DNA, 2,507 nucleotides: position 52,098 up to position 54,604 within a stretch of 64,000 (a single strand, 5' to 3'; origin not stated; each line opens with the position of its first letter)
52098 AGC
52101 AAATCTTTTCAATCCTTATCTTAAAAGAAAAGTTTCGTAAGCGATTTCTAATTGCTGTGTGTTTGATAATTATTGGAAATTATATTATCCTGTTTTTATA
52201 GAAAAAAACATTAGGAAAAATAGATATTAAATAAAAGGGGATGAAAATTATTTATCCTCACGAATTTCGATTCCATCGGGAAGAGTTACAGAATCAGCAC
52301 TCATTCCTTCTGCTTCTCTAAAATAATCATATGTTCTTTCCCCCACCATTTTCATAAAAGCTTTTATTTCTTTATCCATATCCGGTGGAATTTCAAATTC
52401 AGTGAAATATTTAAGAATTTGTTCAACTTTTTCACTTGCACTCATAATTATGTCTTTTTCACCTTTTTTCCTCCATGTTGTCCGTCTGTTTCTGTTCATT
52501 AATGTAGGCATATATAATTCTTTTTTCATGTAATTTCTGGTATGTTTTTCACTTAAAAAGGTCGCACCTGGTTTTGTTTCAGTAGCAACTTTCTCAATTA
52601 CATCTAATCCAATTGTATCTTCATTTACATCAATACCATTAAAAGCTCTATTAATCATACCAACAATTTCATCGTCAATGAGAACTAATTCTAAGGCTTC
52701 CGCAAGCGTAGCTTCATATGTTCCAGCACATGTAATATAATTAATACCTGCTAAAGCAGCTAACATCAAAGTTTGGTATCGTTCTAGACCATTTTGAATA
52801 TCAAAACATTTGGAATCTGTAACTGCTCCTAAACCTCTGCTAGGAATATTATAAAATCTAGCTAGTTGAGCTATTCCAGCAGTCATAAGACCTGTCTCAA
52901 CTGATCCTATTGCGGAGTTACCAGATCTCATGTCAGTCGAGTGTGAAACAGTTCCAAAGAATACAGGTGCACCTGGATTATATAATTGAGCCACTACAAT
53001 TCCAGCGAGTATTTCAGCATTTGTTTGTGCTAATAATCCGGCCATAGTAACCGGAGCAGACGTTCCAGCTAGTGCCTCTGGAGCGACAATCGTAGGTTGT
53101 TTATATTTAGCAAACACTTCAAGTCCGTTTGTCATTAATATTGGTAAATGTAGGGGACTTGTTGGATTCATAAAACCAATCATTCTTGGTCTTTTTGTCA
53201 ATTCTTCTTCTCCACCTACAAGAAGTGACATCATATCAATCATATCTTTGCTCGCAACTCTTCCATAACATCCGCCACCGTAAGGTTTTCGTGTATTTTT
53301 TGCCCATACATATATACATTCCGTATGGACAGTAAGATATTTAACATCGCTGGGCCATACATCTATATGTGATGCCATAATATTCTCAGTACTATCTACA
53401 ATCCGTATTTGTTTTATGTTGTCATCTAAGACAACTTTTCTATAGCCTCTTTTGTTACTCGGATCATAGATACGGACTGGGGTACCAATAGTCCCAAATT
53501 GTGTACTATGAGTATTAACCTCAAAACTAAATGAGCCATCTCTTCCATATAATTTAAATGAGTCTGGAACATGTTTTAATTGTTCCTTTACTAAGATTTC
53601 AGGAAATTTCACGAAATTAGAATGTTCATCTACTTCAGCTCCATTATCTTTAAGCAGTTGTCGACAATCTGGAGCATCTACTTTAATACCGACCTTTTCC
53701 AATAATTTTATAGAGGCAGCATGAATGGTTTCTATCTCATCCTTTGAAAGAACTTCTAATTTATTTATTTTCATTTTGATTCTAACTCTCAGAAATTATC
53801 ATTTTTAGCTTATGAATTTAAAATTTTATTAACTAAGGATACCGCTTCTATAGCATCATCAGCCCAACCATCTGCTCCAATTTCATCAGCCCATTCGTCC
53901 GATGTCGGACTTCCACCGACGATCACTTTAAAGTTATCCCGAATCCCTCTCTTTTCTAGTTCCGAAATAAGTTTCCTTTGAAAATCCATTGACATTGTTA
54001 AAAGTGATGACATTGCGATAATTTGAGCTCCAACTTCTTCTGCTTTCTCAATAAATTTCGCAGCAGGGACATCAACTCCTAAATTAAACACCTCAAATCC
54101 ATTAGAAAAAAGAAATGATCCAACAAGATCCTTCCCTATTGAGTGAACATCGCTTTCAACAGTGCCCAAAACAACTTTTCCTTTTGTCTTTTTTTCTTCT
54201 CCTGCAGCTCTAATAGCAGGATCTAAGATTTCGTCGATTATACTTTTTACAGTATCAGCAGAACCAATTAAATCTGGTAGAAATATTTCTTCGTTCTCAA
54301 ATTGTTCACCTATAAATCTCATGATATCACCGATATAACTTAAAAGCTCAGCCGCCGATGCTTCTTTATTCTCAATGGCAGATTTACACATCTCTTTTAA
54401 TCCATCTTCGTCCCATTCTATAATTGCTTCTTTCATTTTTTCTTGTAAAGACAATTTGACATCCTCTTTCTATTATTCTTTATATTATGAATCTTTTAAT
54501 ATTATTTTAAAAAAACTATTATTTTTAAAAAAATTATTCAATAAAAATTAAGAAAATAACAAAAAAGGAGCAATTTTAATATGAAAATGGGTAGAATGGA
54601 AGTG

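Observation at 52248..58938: Divergent pair of non-pyrrolysine MttB-family methyltransferases around a corrinoid protein, linked to a PLP sulfur-amino-acid enzyme and a GPH carrier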

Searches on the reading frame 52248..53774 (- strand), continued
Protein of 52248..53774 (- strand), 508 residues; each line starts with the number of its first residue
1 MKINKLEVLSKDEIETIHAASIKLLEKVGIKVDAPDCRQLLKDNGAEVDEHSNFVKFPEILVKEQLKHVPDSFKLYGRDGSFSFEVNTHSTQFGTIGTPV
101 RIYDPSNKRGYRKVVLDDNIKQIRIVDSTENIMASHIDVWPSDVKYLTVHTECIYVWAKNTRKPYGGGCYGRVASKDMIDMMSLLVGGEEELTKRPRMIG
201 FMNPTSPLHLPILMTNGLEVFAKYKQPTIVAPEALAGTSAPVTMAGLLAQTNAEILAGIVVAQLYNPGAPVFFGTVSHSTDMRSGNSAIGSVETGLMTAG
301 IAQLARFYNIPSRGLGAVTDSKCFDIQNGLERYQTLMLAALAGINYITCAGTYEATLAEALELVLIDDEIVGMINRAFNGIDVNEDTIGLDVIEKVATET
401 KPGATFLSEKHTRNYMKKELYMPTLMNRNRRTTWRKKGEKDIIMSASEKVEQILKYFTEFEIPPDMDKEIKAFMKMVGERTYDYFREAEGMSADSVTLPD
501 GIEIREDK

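Call 70: search_protein_families(library=ncbifam, proteins=[L041:1798-3132:+, L041:3154-3525:+, L041:3547-5223:+, L041:6869-7483:+, L041:7805-10267:+, L041:10385-11452:+, L039:6065-7759:-])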
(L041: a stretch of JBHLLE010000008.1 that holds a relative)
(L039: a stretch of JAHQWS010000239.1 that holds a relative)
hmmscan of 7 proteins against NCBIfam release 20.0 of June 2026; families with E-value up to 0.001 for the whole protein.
L041:1798-3132:+ (444 aa): 12 families
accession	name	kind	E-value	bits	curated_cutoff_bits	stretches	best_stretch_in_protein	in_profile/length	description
TIGR03129.1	one_C_dehyd_B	equivalog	1.7e-106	356.3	327.8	1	18-443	2-421/421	formylmethanofuran dehydrogenase subunit B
TIGR01973.1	NuoG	equivalog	1.3e-23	83.7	470.05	1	52-438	260-605/606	NADH-quinone oxidoreductase subunit NuoG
TIGR01591.1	Fdh-alpha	equivalog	2.1e-19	69.1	666.25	1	44-235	36-227/672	formate dehydrogenase subunit alpha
NF047855.1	AssmNtatRedNasC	equivalog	5.2e-15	54.8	1100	1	46-235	62-252/708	assimilatory nitrate reductase catalytic subunit NasC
NF041323.1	Nitr_red_NasA_Halo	equivalog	7.3e-14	51.2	1000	2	58-242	48-232/673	assimilatory nitrate reductase NasA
TIGR01701.1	Fdhalpha-like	subfamily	4.4e-10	38.4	582.15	1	59-176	97-221/744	FdhF/YdeP family oxidoreductase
TIGR02166.1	dmsA_ynfE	subfamily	3.2e-07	28.8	777.7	1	43-168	86-226/794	DMSO/selenate family reductase complex A subunit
NF005895.0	PRK07860.1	equivalog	6.6e-07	27.7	802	1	46-90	276-321/811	NADH-quinone oxidoreductase subunit G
NF010055.0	PRK13532.1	equivalog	3.3e-06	25.6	904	1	17-242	48-287/830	nitrate reductase catalytic subunit NapA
TIGR01706.1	NAPA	equivalog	1.2e-05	23.9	930.55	1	16-240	47-285/830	periplasmic nitrate reductase subunit alpha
NF041783.2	mnquin_red_QrcB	equivalog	2.1e-05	22.9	440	1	56-203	102-266/695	menaquinone reductase molybdopterin-binding-like subunit QrcB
TIGR00509.1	bisC_fam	subfamily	0.00021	19.6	1017.55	0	68-240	66-253/772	molybdopterin guanine dinucleotide-containing S/N-oxide reductase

L041:3154-3525:+ (123 aa): 1 family
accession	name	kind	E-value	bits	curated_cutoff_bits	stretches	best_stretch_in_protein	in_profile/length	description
NF042908.1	FMD_DH_FwdD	exception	1.9e-14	53.9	175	1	1-120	1-124/129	tungsten-dependent formylmethanofuran dehydrogenase subunit FwdD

L041:3547-5223:+ (558 aa): 15 families
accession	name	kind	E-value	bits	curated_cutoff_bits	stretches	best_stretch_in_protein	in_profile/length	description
TIGR03121.1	one_C_dehyd_A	equivalog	4.7e-90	302.4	392.75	1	4-548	2-548/556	formylmethanofuran dehydrogenase subunit A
NF042911.1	FMH_DH_FwdA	exception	3.1e-80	270.3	950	1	4-547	2-553/569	tungsten-dependent formylmethanofuran dehydrogenase subunit FwdA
NF006689.0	PRK09237.1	equivalog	1.1e-10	40.7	371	1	3-69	4-72/383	amidohydrolase/deacetylase family metallohydrolase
NF006844.0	PRK09357.2-5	equivalog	1.8e-09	37.2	701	1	1-64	1-65/422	dihydroorotase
NF009060.0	PRK12394.1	equivalog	6.3e-09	35.1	442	1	4-69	5-71/381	metallo-dependent hydrolase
NF004839.0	PRK06189.1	equivalog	5.6e-08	31.8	631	0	425-527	351-445/451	allantoinase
TIGR02033.1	D-hydantoinase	equivalog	3.6e-07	29.5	393.25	1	5-68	2-65/454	dihydropyrimidinase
NF006839.0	PRK09357.1-4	equivalog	4e-07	29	576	1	4-63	2-62/422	dihydroorotase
NF002668.0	PRK02382.1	equivalog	2.7e-06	26.3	452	0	19-64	10-58/436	dihydroorotase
NF009941.0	PRK13404.1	subfamily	3.2e-06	26.1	647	0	4-67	6-67/478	dihydropyrimidinase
NF006056.0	PRK08204.1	subfamily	4.1e-06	25.8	391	1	1-63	2-67/449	hypothetical protein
NF006560.0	PRK09061.1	subfamily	5.7e-06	24.9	340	1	3-68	27-92/517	amidohydrolase family protein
TIGR03178.1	allantoinase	equivalog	2.3e-05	23.4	357.85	0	422-502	342-429/441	allantoinase AllB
NF006845.0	PRK09357.2-6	equivalog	5.3e-05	22.1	728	1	3-64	2-65/428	dihydroorotase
NF006843.0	PRK09357.2-4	equivalog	8.9e-05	21.5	786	1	3-64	2-63/431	dihydroorotase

L041:6869-7483:+ (204 aa): 19 families
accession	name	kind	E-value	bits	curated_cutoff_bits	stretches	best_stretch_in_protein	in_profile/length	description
NF053878.1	FATransRegFadRBac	equivalog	1.5e-16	60.8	200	1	14-199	2-188/190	fatty acid metabolism transcriptional regulator FadR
NF037937.1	septum_RefZ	equivalog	1.1e-13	51.5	180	1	21-156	5-142/195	forespore capture DNA-binding protein RefZ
TIGR03613.1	RutR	equivalog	3e-13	50.1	368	1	13-168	6-161/202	pyrimidine utilization regulatory protein R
NF011584.0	PRK15008.1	equivalog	5.9e-12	45.9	230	1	15-167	18-170/212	HTH-type transcriptional regulator RutR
NF051457.1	acryl_TF_AcuR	equivalog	3.1e-10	39.7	247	1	14-104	16-107/204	acrylate utilization transcriptional regulator AcuR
NF041196.1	ScbR_bind_reg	equivalog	2e-09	37.9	150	1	21-83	12-74/191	ScbR family autoregulator-binding transcription factor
TIGR03968.1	mycofact_TetR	equivalog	1e-08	35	224.9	1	23-117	17-107/190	mycofactocin system transcriptional regulator MftR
NF051852.1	efflux_TF_MtrR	exception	1.2e-07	31.7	280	1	11-191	3-193/205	multidrug efflux system transcriptional repressor MtrR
NF050111.1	TransRegSACE7040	equivalog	2e-07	31.1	250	1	21-142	7-132/186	SACE_7040 family transcriptional regulator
NF053516.1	TranRepPrsAVib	equivalog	2.3e-06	27.6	300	1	14-116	4-112/208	TetR family transcriptional repressor PsrA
NF053731.1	TransRegFasRMycb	equivalog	2.6e-06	27.4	330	1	14-79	10-75/199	HTH-type transcriptional activator FasR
NF058643.1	TranRegCurRPseudo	equivalog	2.7e-06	27.2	300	1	23-83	15-76/193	TetR family transcriptional repressor CurR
NF007949.0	PRK10668.1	equivalog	3.3e-06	26.7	271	1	13-78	9-73/216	multidrug efflux transporter transcriptional repressor AcrR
TIGR03384.1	betaine_BetI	equivalog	9.3e-06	25.5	201.3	1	19-73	12-66/189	choline-binding transcriptional repressor BetI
NF008402.0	PRK11202.1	equivalog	1.1e-05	25.3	151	1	12-145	7-142/211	HTH-type transcriptional repressor FabR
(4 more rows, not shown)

L041:7805-10267:+ (820 aa): 0 families

L041:10385-11452:+ (355 aa): 4 families
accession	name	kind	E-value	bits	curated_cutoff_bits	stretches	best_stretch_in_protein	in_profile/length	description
TIGR03151.1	enACPred_II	equivalog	1.3e-56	192.1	453.1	1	7-340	2-306/307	enoyl-[acyl-carrier-protein] reductase FabK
TIGR01302.1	IMP_dehydrog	equivalog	5.7e-11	41.9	481.5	1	5-65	23-82/450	IMP dehydrogenase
NF005311.0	PRK06843.1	equivalog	7.3e-06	25.1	779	0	5-70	31-95/404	inosine 5-monophosphate dehydrogenase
TIGR01304.1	IMP_DH_rel_2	equivalog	3e-05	23.5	342.1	0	17-54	45-82/365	GuaB3 family IMP dehydrogenase-related protein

L039:6065-7759:- (564 aa): 108 families (the best 25 are shown)
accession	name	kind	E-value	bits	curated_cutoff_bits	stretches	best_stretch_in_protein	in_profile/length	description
NF004837.0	PRK06187.1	subfamily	1.1e-130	436.4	476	1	43-561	8-523/531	long-chain-fatty-acid--CoA ligase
NF006181.0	PRK08314.1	subfamily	9.2e-121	403.8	705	2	192-562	193-556/563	long-chain-fatty-acid--CoA ligase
NF005220.0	PRK06710.1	equivalog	4.3e-119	398.2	1116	2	198-560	200-553/563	long-chain-fatty-acid--CoA ligase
NF004114.0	PRK05605.1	equivalog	4.6e-107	358.7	766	2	203-561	220-570/575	long-chain-fatty-acid--CoA ligase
NF005463.0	PRK07059.1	subfamily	2.1e-100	336.7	869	2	203-558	203-554/557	long-chain-fatty-acid--CoA ligase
NF004822.0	PRK06178.1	equivalog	1.9e-97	327.2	782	1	37-559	31-566/571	acyl-CoA synthetase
NF006182.0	PRK08316.1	subfamily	2.1e-97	326.8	663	1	45-559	13-516/523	fatty acyl-CoA synthetase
NF006523.0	PRK08974.1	equivalog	2.6e-95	319.7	884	2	179-561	181-554/561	long-chain-fatty-acid--CoA ligase FadD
NF009233.0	PRK12583.1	subfamily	1.2e-94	317.8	832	2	204-562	201-552/558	fatty acid CoA ligase family protein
NF004229.0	PRK05677.1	subfamily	2.8e-93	313.3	879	2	179-563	182-558/563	long-chain-fatty-acid--CoA ligase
NF005714.0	PRK07529.1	subfamily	3e-92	310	632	1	42-562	29-578/640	acyl-CoA synthetase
NF052269.1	Staph_lig_FadD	equivalog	2.1e-90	303.5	650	1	47-561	4-494/499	long-chain-fatty-acid--CoA ligase FadD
NF005702.0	PRK07514.1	subfamily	5.1e-90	302.2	558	1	58-558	17-498/506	malonyl-CoA synthase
NF005307.0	PRK06839.1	equivalog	8e-90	301.8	748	1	52-558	11-491/496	o-succinylbenzoate--CoA ligase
NF005801.1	PRK07656.1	equivalog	4.7e-89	299.3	657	1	47-557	5-500/500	FadD3 family acyl-CoA ligase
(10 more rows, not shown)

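Call 73: search_protein_representatives(protein=window:52248-53774:-)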
Query: 508 residues. Proteins with E-value up to 0.001 (for the whole library): 7223; up to 1e-10: 3534; up to 1e-30: 1419. The best 150 are listed.
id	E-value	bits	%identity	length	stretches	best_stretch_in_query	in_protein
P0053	2.2e-229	778.5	67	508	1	1-507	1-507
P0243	9.4e-144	496.1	45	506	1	1-499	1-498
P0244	1.5e-125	436.1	44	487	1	1-484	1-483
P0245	9.6e-118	410.3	43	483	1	7-491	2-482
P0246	3.2e-117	408.6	41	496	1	1-489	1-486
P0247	4.3e-102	358.7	38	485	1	5-489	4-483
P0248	7.0e-97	341.5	61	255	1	1-252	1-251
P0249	1.2e-94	334.2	49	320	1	183-494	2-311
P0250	1.4e-93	330.6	38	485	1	5-484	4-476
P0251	3.3e-89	316.2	37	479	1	6-473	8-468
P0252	1.7e-88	313.8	37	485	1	4-480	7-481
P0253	7.7e-86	305.1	39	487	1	6-480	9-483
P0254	8.3e-86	305.0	40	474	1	6-480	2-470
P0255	3.5e-85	302.9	37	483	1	5-480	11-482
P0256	1.2e-84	301.1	36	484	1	6-478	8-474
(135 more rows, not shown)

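Call 74: list_cluster_members(proteins=[P0243, P0244, P0245, P0246, P0247, P0250])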
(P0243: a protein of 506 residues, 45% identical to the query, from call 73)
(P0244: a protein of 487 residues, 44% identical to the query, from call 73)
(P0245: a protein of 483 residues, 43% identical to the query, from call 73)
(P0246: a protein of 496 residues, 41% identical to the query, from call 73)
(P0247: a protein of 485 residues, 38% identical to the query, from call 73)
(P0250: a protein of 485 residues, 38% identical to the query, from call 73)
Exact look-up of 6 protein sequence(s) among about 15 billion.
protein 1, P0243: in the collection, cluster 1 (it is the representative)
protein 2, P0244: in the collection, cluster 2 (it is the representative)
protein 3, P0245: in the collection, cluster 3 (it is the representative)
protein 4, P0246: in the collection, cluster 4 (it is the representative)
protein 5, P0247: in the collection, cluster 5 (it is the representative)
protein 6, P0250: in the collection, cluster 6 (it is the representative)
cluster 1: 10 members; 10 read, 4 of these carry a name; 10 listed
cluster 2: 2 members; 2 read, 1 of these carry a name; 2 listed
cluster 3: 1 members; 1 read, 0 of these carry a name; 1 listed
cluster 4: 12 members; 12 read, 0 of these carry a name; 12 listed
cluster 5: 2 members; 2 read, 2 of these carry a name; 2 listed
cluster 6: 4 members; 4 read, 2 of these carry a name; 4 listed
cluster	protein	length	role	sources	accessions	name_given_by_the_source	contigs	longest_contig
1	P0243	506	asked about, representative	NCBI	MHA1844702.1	MAG: trimethylamine methyltransferase family protein [Promethearchaeota archaeon]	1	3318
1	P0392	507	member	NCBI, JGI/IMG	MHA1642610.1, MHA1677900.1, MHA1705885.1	MAG: trimethylamine methyltransferase family protein [Promethearchaeota archaeon]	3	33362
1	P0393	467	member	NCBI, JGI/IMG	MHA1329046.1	MAG: trimethylamine methyltransferase family protein [Promethearchaeota archaeon]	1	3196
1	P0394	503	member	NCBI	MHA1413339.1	MAG: trimethylamine methyltransferase family protein, partial [Promethearchaeota archaeon]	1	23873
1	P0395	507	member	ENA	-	-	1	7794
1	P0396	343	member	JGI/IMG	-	-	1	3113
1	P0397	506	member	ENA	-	-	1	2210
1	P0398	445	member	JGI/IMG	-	-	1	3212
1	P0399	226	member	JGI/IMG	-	-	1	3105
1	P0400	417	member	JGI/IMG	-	-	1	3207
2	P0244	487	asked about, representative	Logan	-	-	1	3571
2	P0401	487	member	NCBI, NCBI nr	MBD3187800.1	hypothetical protein GF325_13275 [Candidatus Bathyarchaeota archaeon] | hypothetical protein [Candidatus Bathyarchaeota archaeon]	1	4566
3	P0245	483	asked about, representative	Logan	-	-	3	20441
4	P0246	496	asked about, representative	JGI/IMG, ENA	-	-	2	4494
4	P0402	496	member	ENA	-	-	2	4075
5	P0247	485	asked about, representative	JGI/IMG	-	trimethylamine--corrinoid protein Co-methyltransferase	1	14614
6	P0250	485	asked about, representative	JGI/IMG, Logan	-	trimethylamine--corrinoid protein Co-methyltransferase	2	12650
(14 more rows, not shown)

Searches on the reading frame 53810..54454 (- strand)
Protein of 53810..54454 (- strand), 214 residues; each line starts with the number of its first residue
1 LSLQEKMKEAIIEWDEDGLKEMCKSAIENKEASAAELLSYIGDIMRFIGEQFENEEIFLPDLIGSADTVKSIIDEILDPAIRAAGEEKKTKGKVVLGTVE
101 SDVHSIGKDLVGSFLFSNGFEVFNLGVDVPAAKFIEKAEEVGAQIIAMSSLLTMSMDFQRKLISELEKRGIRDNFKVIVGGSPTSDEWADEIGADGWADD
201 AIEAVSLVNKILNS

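Call 4: search_protein_families(library=pfam, proteins=[window:53810-54454:-])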
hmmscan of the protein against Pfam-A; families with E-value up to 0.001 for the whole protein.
window:53810-54454:- (214 aa): 2 families
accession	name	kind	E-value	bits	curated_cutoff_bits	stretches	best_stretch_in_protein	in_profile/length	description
PF02310.24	B12-binding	-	2.7e-24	85.8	32.1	1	92-205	1-120/121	B12 binding domain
PF02607.22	B12-binding_2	-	1.4e-13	51.2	23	1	3-75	1-72/74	B12 binding domain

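Call 5: search_protein_families(library=ncbifam, proteins=[window:53810-54454:-])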
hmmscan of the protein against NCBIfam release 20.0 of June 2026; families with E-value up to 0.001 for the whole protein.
window:53810-54454:- (214 aa): 15 families
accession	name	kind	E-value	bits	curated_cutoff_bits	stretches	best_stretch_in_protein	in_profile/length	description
NF047995.1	corrinoid_MtgC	exception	3.6e-60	203.1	310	1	3-213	4-214/215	glycine betaine-specific corrinoid protein MtgC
TIGR02370.1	pyl_corrinoid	subfamily_domain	8.1e-50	169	215.3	1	6-204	1-197/197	methyltransferase cognate corrinoid protein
NF041607.1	dimeth_corrin_MtbC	equivalog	1.5e-46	158.5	350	1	7-211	1-202/203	dimethylamine corrinoid protein MtbC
NF047996.1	corrin_MtgC_2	exception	2.5e-43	148.1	370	1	7-212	8-210/212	glycine betaine-specific corrinoid protein MtgC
TIGR02082.1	metH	equivalog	3.2e-39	134.3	1010.85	1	2-213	645-859/1182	methionine synthase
NF007024.0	PRK09490.1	equivalog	3.3e-30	104.6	1497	1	18-187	672-845/1234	methionine synthase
NF040655.1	MtaC_Meth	equivalog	2.2e-24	85.9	420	1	6-213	38-239/253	methanol--corrinoid protein MtaC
NF040669.1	MtaC2_Meth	equivalog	7.6e-24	84.5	450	1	9-212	48-246/267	methanol--corrinoid protein MtaC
NF002612.0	PRK02261.1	equivalog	6.3e-17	61.5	110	1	91-182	3-93/148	methylaspartate mutase subunit S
TIGR01501.1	MthylAspMutase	equivalog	3e-12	46.5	135.8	1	93-182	3-91/134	methylaspartate mutase subunit S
NF052385.1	Lys_5_6_beta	equivalog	7.8e-11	42.1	280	1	94-196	104-218/241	lysine 5,6-aminomutase subunit beta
NF040743.1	ornith_mutase_E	equivalog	9.4e-10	37.1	800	1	88-196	592-707/730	D-ornithine 4,5-aminomutase subunit OraE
NF052513.1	TransRegCarH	equivalog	1.2e-07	31.3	400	1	3-195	83-262/274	HTH-type transcriptional repressor CarH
TIGR00640.1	acid_CoA_mut_C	subfamily_domain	1.4e-05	25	57.45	1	92-184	3-95/132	methylmalonyl-CoA mutase C-terminal domain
NF006944.0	PRK09426.1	equivalog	7.2e-05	20.9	876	1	80-183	578-680/721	methylmalonyl-CoA mutase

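Call 59: search_solved_structures(query=window:53810-54454:-, max_evalue=1e-10)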
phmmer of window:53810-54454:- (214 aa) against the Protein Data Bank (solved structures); distinct sequences matched with E-value up to 1e-10: 16.
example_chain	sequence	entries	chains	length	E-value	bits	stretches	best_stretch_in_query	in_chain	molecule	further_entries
1y80_A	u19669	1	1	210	3e-39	138.4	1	4-212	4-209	Predicted cobalamin binding protein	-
7xcn_M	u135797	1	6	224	5.1e-39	137.6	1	5-213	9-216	Trimethylamine methyltransferase corrinoid protein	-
4jgi_A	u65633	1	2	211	1.3e-35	126.5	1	9-208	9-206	Putative uncharacterized protein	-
3ezx_A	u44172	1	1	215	1.5e-32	116.6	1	4-208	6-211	Monomethylamine corrinoid protein 1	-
1bmt_A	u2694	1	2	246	1.2e-27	100.5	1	40-186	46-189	METHIONINE SYNTHASE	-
3bul_A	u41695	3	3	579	9.1e-27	97.7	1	40-186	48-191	Methionine synthase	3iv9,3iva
1k7y_A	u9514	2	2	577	2e-25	93.3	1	40-186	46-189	methionine synthase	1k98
8g3h_A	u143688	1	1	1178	2.4e-20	76.7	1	3-210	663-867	Methionine synthase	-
9cbq_A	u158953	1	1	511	1.3e-17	67.8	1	3-210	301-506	Methionine synthase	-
8ssd_A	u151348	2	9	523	3.3e-17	66.5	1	3-210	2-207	Methionine synthase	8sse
9cbp_A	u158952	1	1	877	3.8e-17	66.3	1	3-210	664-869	Methionine synthase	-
8ssc_A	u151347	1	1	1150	6.9e-17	65.4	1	3-210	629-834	Methionine synthase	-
9cbo_A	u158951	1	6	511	1.7e-16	64.2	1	3-210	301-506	Methionine synthase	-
9ssp_A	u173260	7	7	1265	2.5e-16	63.6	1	43-186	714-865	Methionine synthase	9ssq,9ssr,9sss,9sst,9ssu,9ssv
2i2x_B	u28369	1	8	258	5.3e-16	62.5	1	8-211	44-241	Methyltransferase 1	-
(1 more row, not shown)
